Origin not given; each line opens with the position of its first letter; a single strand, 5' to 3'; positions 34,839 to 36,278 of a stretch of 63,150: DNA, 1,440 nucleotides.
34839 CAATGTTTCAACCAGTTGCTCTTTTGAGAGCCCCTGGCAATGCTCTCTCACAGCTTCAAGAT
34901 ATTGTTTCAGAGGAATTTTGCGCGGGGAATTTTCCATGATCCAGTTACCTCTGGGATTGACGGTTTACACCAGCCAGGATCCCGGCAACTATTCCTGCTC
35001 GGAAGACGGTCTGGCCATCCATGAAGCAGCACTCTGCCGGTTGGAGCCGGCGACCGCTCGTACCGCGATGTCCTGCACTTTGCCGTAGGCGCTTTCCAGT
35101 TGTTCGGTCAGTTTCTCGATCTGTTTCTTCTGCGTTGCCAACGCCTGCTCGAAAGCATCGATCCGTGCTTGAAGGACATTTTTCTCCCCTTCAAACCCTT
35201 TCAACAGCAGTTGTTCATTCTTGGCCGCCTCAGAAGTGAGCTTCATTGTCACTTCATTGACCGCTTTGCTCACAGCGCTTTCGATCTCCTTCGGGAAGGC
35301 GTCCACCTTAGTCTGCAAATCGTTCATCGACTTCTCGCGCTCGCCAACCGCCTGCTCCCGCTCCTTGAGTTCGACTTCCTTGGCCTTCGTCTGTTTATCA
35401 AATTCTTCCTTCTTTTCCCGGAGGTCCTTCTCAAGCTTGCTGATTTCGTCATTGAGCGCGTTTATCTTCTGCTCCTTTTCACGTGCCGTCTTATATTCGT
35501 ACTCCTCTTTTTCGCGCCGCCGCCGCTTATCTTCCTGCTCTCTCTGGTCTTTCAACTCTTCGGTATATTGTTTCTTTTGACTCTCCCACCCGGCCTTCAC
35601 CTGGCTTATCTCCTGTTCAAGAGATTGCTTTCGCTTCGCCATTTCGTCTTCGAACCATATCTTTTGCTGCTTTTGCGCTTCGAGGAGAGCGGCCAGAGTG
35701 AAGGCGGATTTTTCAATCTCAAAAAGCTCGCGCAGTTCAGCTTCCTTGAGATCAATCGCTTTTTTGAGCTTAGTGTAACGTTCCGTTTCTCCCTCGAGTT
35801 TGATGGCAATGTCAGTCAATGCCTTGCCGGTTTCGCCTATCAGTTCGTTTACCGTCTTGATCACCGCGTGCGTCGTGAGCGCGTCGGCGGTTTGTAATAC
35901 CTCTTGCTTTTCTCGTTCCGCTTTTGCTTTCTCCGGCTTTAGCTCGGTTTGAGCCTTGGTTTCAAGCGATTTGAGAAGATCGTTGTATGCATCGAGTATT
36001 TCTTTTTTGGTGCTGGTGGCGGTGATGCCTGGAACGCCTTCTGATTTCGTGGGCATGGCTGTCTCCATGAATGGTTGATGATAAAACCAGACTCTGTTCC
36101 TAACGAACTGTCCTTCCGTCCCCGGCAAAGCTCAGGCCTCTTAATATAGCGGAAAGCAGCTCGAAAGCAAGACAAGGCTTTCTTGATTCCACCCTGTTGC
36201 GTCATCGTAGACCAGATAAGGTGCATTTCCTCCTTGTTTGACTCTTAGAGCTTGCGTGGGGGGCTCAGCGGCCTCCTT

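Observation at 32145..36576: Integrase-less 4.3-kb islet bounded by a 31-bp direct repeat of the tRNA-Leu(GAG) 3' end, carrying two uncharacterised proteins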

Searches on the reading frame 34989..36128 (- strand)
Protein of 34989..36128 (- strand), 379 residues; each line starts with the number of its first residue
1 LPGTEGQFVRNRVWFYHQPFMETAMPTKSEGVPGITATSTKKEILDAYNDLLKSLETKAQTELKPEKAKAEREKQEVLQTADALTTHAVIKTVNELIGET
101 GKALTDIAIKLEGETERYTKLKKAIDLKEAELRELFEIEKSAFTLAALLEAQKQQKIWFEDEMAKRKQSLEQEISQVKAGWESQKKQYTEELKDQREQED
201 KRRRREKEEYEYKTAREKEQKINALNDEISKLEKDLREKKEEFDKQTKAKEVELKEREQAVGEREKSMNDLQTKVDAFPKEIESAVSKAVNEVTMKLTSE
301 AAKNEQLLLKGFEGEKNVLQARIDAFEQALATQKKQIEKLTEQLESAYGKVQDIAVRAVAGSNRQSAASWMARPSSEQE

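Call 7: search_protein_families(library=pfam, proteins=[window:34989-36128:-], max_evalue=0.01)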
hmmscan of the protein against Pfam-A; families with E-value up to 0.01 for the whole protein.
window:34989-36128:- (379 aa): 1 family
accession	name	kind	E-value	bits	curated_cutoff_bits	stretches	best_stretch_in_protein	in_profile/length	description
PF03938.19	OmpH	-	0.0073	17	32.4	1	211-294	16-108/141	Outer membrane protein (OmpH-like)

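Call 8: search_protein_families(library=padloc, proteins=[window:34989-36128:-], max_evalue=0.1)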
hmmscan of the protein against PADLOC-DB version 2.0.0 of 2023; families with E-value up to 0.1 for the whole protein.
window:34989-36128:- (379 aa): 4 families
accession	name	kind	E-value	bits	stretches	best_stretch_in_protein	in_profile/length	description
PDLC03865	LmuB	-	0.00019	17.7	1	157-347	543-729/1007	-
PDLC00551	JetC2|JetC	-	0.0018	14.1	1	40-352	738-1039/1365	DUF3584 domain; MukB-like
PDLC03868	LmuB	-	0.0041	13.5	1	70-360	204-483/1035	-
PDLC00647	ZorA3|ZorA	-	0.095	9.1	0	263-371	351-459/780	MotA/ExbB/TolQ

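Call 9: search_protein_families(library=ncbifam, proteins=[window:34989-36128:-], max_evalue=0.1)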
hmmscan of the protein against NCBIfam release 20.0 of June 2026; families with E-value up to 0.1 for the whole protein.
window:34989-36128:- (379 aa): 3 families
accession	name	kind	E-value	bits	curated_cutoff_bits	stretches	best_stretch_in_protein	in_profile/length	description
NF045487.1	ASRP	equivalog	0.0075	14.9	300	1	161-352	152-348/593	archaea-specific SMC-related protein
TIGR02168.1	SMC_prok_B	equivalog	0.0079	13.9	567.35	1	165-358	689-877/1181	chromosome segregation protein SMC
NF003316.0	PRK04325.1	equivalog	0.078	13.3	80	0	323-361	25-63/74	hypothetical protein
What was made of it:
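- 34989..36056 (-): CC: a 355-aa motif-rich coiled-coil protein (pI 5.5) with no globular domain. It is the first gene of the apparent two-gene unit. No Pfam, NCBIfam or PADLOC family beyond coiled-coil noise (calls 7-9).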

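Call 10: search_protein_families(library=phrogs, proteins=[window:34989-36128:-], max_evalue=0.1)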
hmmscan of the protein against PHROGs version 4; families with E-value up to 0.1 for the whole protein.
window:34989-36128:- (379 aa): 2 families
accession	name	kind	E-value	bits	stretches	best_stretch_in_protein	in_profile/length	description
phrog_29668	-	unknown function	3.3e-37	129.4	1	35-360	4-340/357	-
phrog_30720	-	unknown function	0.0054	17.3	1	187-363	27-192/204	-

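Call 25: find_homologous_proteins(query=window:34989-36065:-)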
Query window:34989-36065:- (358 aa): 653 proteins with E <= 0.001 among 8000 candidates; the best 120 are listed.
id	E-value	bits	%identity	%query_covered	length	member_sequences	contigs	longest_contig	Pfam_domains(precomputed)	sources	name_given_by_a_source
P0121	8.6e-204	694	99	99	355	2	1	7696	-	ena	-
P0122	4.2e-173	593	83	100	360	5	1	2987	-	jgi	jgi:hypothetical protein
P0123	4.2e-170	583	83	99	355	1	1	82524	-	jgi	jgi:chromosome segregation ATPase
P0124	9.6e-169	579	83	99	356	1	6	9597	-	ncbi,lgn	ncbi:MAG: hypothetical protein AAGU11_22810 [Syntrophobacteraceae bacterium]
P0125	1.4e-168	578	82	99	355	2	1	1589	-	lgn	-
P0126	1.4e-166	572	81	99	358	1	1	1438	-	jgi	jgi:DNA repair exonuclease SbcCD ATPase subunit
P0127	1.2e-165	568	81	99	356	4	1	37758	-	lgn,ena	-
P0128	3.4e-165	567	79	99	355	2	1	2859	-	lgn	-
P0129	5.6e-165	566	82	99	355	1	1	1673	-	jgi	jgi:DNA repair exonuclease SbcCD ATPase subunit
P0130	1.3e-163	562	80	99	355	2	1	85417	-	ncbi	ncbi:MAG: hypothetical protein WAW37_13915 [Syntrophobacteraceae bacterium]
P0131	5.2e-163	560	82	98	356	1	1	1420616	-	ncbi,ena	-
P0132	2.3e-162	558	80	99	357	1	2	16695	-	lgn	-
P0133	2.9e-162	557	80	99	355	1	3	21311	-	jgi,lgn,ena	jgi:hypothetical protein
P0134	6.4e-162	556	80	99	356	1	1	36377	-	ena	-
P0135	1.8e-161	555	79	99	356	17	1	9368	-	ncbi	-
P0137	2.8e-160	551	79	99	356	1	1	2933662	-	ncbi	ncbi:MAG: hypothetical protein AB9866_09145 [Syntrophobacteraceae bacterium]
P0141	6.1e-158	543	78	98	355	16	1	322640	-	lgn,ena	-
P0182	5.6e-87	310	51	96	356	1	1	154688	-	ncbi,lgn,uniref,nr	ncbi:hypothetical protein SAMN02745206_01085 [Desulfacinum infernum DSM 9756]|uniref:Uncharacterized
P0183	1.1e-86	309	51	97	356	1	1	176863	-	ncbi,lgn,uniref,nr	ncbi:hypothetical protein SAMN02746041_01805 [Desulfacinum hydrothermale DSM 13146]|uniref:Uncharact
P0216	2.4e-79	285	46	99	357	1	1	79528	-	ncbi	ncbi:MAG: hypothetical protein ACYDBT_16670 [Desulfobulbaceae bacterium]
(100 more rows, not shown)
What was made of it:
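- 34989..36056 (-): More than 650 homologues of constant length (call 25).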

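Call 26: find_encoding_contigs(protein=P0137, flank=8000, max_places=2)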
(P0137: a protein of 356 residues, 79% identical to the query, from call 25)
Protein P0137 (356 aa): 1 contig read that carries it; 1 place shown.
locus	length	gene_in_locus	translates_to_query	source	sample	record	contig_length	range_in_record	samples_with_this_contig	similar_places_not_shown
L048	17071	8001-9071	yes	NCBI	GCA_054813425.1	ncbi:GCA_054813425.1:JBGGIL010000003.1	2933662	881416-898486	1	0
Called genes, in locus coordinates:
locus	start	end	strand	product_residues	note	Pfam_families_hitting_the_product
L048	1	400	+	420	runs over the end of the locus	PF00149:Metallophos, PF12850:Metallophos_2 (weak)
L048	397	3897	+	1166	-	PF13175:AAA_15 (faint), PF13476:AAA_23 (weak), PF13514:AAA_27, PF02463:SMC_N (weak)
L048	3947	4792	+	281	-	PF00892:EamA (weak)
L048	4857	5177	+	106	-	PF04255:DUF433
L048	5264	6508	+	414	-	PF07929:PRiA4_ORF3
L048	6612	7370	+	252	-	PF07719:TPR_2 (faint), PF13374:TPR_10 (faint), PF13424:TPR_12 (faint), PF13432:TPR_16 (faint)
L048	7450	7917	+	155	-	-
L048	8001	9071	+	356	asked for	-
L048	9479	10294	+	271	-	PF03734:YkuD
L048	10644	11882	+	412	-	PF00158:Sigma54_activat, PF14532:Sigma54_activ_2, PF01078:Mg_chelatase (faint), PF07724:AAA_2 (weak), PF07728:AAA_5 (weak), PF25601:AAA_lid_14, PF02954:HTH_8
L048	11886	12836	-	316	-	-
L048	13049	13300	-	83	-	-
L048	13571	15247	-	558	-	PF00501:AMP-binding, PF13193:AMP-binding_C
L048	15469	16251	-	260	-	PF01144:CoA_trans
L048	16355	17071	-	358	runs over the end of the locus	PF01144:CoA_trans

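Call 27: find_encoding_contigs(protein=P0131, flank=8000, max_places=2)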
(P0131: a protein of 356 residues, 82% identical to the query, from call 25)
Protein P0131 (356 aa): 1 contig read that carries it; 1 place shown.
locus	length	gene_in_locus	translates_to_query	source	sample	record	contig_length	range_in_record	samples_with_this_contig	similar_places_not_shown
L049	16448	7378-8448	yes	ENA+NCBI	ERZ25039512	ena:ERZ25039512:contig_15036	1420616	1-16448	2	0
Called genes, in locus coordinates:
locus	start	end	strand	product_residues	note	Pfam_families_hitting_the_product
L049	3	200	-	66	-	?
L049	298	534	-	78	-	PF12728:HTH_17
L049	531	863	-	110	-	-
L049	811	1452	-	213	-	-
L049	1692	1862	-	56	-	-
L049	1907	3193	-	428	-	PF00772:DnaB, PF13481:AAA_25, PF03796:DnaB_C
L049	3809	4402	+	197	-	-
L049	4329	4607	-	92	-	PF12728:HTH_17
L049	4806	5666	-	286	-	-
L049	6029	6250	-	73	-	-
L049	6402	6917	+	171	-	-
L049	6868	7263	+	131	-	-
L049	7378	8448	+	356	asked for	-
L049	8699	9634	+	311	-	PF16811:TAtT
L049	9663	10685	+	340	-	PF03480:DctP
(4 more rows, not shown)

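Call 28: find_encoding_contigs(protein=P0182, flank=8000, max_places=2)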
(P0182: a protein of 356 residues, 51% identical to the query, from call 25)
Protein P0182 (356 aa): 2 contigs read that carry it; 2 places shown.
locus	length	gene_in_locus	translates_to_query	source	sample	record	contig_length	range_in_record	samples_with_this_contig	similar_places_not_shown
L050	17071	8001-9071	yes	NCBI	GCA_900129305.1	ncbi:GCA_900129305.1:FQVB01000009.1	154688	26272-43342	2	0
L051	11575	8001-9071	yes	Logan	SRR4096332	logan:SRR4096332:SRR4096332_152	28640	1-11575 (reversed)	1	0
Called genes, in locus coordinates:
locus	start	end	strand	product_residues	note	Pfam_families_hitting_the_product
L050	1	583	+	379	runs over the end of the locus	-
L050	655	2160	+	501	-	PF00245:Alk_phosphatase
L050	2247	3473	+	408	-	PF07907:YibE_F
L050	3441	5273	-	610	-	PF19576:Acyltransf_2, PF01553:Acyltransferase (weak), PF13444:Acetyltransf_5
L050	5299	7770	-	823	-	PF13439:Glyco_transf_4, PF13579:Glyco_trans_4_4, PF20706:GT4-conflict, PF00534:Glycos_transf_1, PF13692:Glyco_trans_1_4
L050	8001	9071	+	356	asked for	-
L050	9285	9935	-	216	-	PF00226:DnaJ, PF01556:DnaJ_C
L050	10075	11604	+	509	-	PF13541:ChlI, PF00158:Sigma54_activat (faint), PF01078:Mg_chelatase, PF07728:AAA_5, PF00493:MCM, PF13335:Mg_chelatase_C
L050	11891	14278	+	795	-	PF00912:Transgly, PF17092:PCB_OB, PF00905:Transpeptidase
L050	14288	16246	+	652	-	PF00270:DEAD (weak), PF04851:ResIII (faint), PF13307:Helicase_C_2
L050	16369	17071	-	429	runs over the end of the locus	PF00672:HAMP, PF00989:PAS, PF08448:PAS_4, PF13426:PAS_9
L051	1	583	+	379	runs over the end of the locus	-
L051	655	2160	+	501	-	PF00245:Alk_phosphatase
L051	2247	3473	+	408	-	PF07907:YibE_F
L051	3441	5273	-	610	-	PF19576:Acyltransf_2, PF01553:Acyltransferase (weak), PF13444:Acetyltransf_5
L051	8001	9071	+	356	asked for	-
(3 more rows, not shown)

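Call 32: find_related_loci(query=window:34989-36065:-, collection=viral_contigs, flank=10000)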
Query window:34989-36065:- (358 aa) in viral_contigs; peptide patterns used: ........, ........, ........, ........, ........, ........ (x = any residue, [..] = any of these).
91 stretches matched a pattern, but none encodes a relative of the query by tblastn (E <= 1e-3).

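Call 55: search_dna_similar(query=window:34989-36065:-, collection=phages, mode=protein, max_evalue=0.001)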
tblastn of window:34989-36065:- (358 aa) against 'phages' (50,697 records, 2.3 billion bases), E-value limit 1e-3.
Records with a match: 2; places in all: 2; records where one place covers at least 80% of the query: 2.
Best place of each record, by identity: <60% 2.
By first word of the organism name: Bacillus 2.
By host as written in the record: Bacillus megaterium str. ATCC 43725 2.
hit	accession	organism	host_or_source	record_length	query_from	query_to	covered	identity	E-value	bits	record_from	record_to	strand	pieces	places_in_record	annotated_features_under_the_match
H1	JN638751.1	Bacillus phage G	Bacillus megaterium str. ATCC 43725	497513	14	345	93%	30.9%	2e-20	99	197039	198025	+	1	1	268: gp268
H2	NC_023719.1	Bacillus phage G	Bacillus megaterium str. ATCC 43725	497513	14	345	93%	30.9%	2e-20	99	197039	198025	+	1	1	268: gp268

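Call 59: find_encoding_contigs(protein=P0141, flank=10000, max_places=2)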
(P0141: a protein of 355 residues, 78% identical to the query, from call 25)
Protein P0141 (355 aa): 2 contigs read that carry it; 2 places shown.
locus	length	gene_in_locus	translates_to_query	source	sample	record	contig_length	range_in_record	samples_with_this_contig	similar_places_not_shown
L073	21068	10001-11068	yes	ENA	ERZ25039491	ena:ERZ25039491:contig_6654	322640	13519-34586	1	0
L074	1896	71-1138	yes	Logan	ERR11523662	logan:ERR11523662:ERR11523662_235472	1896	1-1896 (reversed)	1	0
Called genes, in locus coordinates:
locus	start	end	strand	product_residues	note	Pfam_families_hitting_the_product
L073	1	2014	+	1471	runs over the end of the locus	PF04310:MukB, PF13555:AAA_29 (weak), PF16330:MukB_hinge, PF13558:SbcC_Walker_B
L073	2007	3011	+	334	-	PF09983:JetD_C (weak)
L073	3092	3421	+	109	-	PF00472:RF-1 (weak)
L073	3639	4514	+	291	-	PF01582:TIR, PF13676:TIR_2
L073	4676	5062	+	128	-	-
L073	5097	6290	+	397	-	PF01844:HNH (faint)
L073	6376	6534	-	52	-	-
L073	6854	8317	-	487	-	PF02661:Fic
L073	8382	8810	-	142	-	-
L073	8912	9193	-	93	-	PF05016:ParE_toxin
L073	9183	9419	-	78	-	-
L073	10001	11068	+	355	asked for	-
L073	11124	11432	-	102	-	-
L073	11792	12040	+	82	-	PF04014:MazE_antitoxin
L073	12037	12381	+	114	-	PF02452:PemK_toxin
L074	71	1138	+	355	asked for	-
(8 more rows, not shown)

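Call 60: find_encoding_contigs(protein=P0130, flank=10000, max_places=2)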
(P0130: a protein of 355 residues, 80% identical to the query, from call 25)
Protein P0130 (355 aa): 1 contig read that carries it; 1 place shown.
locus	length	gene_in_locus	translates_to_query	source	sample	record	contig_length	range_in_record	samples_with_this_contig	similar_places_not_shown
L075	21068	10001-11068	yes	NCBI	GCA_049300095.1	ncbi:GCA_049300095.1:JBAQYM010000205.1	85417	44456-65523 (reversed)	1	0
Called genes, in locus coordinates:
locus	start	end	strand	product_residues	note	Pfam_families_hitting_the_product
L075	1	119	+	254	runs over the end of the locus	PF07022:Phage_CI_repr, PF00717:Peptidase_S24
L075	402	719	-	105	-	-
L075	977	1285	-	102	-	PF05016:ParE_toxin (weak)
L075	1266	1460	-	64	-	-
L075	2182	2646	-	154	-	-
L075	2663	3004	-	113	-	PF00543:P-II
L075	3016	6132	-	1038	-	PF00873:ACR_tran, PF03176:MMPL (weak)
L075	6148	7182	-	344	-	PF25973:BSH_CzcB, PF25893:HH_CzcB, PF25944:Beta-barrel_RND (weak), PF25954:Beta-barrel_RND_2, PF25967:RND-MFP_C (weak), PF25989:YknX_C (weak), PF25975:CzcB_C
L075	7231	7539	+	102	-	-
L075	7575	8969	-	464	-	PF02321:OEP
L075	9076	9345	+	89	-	-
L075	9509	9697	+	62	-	-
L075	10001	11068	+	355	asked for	-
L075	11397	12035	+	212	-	PF01914:MarC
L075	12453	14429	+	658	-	PF02463:SMC_N (faint), PF13476:AAA_23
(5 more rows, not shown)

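Call 69: search_solved_structures(query=A3, max_evalue=1)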
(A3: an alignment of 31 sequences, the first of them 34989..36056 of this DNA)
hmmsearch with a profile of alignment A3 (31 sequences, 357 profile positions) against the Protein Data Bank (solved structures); distinct sequences matched with E-value up to 1: 3.
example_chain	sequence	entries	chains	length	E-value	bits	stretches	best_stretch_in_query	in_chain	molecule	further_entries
4lin_A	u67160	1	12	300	0.0092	18.3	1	193-318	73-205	Tail needle protein gp26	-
7lru_B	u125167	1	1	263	0.048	15.9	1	120-155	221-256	Splicing factor, proline- and glutamine-rich,Isoform 2 of Non-POU domain-containing octame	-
4hse_A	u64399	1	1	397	0.63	12.2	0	139-214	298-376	Chaperone protein ClpB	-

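Call 80: predict_structure(alignment_id=A3)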
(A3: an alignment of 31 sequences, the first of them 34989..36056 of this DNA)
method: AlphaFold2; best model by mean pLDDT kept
length: 355 residues; sequences in the alignment: 31
mean_pLDDT: 80.5   pTM: 0.26
mean pLDDT of the five models: 80.5, 80.2, 78.4, 78.3, 75.7
residues with pLDDT >= 90: 161; 70-90: 120; 50-70: 46; < 50: 28
segments of 3 or more residues with pLDDT < 50: 1-7, 335-349, 351-355
pLDDT, mean of each block of 10 residues (from residue 1): 40 63 76 60 69 67 77 92 93 95 95 93 94 96 96 96 95 93 93 93 94 93 91 89 88 85 83 80 79 80 80 77 64 43 34 40
secondary structure, 60 per line:
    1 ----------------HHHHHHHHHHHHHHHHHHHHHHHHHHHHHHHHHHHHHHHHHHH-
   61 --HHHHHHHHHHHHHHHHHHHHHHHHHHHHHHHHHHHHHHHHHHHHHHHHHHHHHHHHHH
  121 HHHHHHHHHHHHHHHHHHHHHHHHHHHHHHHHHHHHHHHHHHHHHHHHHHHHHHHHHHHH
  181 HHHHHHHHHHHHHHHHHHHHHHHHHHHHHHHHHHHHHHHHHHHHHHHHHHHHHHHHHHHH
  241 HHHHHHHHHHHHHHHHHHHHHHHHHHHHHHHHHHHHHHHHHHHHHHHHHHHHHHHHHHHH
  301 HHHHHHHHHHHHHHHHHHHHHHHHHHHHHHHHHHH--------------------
elements in order: H17-59 H63-335
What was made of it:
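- On SMC/Rad50-type coiled-coil ATPases: CC is 355 aa and almost entirely one helix, with no globular head (call 80).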

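Call 83: find_related_loci(query=A3, collection=viral_contigs, flank=10000)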
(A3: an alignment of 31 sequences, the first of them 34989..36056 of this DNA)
Query A3 (355 aa) in viral_contigs; peptide patterns used: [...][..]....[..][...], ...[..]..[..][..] (x = any residue, [..] = any of these).
237 stretches matched a pattern, but none encodes a relative of the query by tblastn (E <= 1e-3).

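Call 85: search_dna_similar(query=window:34989-36056:-, collection=plasmids, mode=protein, max_evalue=0.000001)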
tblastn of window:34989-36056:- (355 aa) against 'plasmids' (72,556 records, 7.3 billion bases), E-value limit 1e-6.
Records with a match: 3; places in all: 4; records where one place covers at least 80% of the query: 1.
Best place of each record, by identity: <60% 3.
By first word of the organism name: Rickettsia 2; Kovacikia 1.
By predicted mobility (MOB-suite, as given by PLSDB): non-mobilizable 2; conjugative 1.
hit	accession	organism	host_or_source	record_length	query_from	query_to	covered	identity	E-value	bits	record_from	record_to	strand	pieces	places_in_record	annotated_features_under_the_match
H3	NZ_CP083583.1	Kovacikia minuta CCNUW1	cell culture,fresh water lake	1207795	17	342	92%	25.9%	4e-7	60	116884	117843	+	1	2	record has no annotation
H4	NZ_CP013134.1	Rickettsia rhipicephali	Haemaphysalis juxtakochi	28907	3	161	45%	32.1%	2e-10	70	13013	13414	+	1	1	hypothetical protein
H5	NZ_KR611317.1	Rickettsia endosymbiont of Ixodes pacificus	-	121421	61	161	28%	35.6%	1e-9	67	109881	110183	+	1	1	hypothetical protein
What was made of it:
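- Tried and rejected: CC has only Bacillus phage G gp268 at 31% identity and weak plasmid hits (calls 55 and 85).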

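Call 87: find_encoding_contigs(protein=P0183, flank=8000, max_places=1)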
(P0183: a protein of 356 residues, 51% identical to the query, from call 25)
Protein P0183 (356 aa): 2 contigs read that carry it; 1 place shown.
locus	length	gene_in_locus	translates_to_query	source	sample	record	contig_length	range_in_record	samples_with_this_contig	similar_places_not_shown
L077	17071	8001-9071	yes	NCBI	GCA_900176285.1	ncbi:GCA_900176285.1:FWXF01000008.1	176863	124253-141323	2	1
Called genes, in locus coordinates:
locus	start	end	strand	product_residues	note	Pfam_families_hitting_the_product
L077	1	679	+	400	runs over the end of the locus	PF07907:YibE_F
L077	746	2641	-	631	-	PF19576:Acyltransf_2, PF01553:Acyltransferase (weak), PF13444:Acetyltransf_5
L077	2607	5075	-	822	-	PF13439:Glyco_transf_4, PF13579:Glyco_trans_4_4, PF20706:GT4-conflict, PF00534:Glycos_transf_1, PF13692:Glyco_trans_1_4, PF13524:Glyco_trans_1_2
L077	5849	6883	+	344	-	PF04055:Radical_SAM, PF06968:BATS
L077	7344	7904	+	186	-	PF07929:PRiA4_ORF3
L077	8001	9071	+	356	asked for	-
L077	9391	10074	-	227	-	PF00226:DnaJ, PF01556:DnaJ_C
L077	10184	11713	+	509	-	PF13541:ChlI, PF00158:Sigma54_activat (faint), PF01078:Mg_chelatase, PF07728:AAA_5, PF00493:MCM (weak), PF13335:Mg_chelatase_C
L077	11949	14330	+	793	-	PF00912:Transgly, PF17092:PCB_OB, PF00905:Transpeptidase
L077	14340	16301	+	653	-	PF00270:DEAD (weak), PF04851:ResIII (faint), PF13307:Helicase_C_2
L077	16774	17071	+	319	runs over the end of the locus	PF00582:Usp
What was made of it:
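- CC is a stable chromosomal gene in two Desulfacinum species (calls 28 and 87). CC is stably chromosomal in Desulfacinum (call 87). CC is syntenic in two Desulfacinum species (calls 28 and 87).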
